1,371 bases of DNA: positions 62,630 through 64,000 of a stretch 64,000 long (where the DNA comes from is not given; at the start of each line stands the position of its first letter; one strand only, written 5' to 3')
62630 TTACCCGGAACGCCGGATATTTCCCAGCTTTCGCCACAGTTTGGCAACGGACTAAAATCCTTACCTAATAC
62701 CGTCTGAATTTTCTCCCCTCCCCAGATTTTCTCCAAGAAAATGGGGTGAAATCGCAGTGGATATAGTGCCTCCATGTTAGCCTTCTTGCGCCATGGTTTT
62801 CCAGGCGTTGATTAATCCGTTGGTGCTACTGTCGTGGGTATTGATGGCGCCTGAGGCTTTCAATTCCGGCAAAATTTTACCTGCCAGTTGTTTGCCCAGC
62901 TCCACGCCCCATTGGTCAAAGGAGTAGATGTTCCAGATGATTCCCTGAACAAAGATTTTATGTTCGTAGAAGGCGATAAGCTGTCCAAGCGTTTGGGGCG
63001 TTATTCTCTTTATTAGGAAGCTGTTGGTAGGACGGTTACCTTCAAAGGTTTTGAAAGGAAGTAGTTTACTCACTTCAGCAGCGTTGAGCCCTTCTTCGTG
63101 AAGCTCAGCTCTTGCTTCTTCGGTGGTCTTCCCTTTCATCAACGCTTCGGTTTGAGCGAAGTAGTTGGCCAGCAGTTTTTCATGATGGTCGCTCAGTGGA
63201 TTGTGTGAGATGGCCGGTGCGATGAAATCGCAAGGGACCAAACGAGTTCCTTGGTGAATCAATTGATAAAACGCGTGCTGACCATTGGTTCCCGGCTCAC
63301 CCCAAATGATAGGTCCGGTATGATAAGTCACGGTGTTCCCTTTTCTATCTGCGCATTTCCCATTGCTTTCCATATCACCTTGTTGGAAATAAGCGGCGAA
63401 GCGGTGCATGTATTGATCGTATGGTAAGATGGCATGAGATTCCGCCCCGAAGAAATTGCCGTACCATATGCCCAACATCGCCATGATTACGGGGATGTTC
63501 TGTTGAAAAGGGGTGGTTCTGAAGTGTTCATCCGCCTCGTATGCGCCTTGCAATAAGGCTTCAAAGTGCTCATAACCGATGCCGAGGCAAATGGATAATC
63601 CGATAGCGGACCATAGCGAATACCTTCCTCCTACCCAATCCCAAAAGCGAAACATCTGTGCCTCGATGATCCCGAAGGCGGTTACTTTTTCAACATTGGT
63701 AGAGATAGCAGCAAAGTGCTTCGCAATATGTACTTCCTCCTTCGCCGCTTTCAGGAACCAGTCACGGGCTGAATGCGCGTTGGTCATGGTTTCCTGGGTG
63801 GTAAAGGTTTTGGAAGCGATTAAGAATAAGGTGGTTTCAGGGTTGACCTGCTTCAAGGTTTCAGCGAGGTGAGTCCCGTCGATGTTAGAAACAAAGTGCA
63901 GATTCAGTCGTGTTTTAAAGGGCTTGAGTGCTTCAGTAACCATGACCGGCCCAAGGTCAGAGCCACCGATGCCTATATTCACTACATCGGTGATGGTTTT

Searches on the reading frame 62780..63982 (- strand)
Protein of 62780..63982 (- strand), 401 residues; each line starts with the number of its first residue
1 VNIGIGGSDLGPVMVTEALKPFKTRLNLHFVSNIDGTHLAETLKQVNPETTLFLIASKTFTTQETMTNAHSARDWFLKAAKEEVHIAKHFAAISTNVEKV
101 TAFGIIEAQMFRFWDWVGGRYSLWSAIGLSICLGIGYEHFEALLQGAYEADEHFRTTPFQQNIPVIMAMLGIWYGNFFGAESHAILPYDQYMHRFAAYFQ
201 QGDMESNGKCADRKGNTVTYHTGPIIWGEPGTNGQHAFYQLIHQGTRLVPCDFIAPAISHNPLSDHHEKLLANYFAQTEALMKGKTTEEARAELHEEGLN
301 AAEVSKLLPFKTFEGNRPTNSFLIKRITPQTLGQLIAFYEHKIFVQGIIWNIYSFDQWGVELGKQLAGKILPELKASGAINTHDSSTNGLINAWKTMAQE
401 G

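Call 49: search_protein_families(library=pfam, proteins=[window:62780-63982:-], max_evalue=0.00001)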
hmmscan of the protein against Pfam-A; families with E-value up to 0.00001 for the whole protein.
window:62780-63982:- (401 aa): 1 family
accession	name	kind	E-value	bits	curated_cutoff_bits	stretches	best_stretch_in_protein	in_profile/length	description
PF00342.24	PGI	-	1.8e-197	657.3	22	1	1-391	100-486/486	Phosphoglucose isomerase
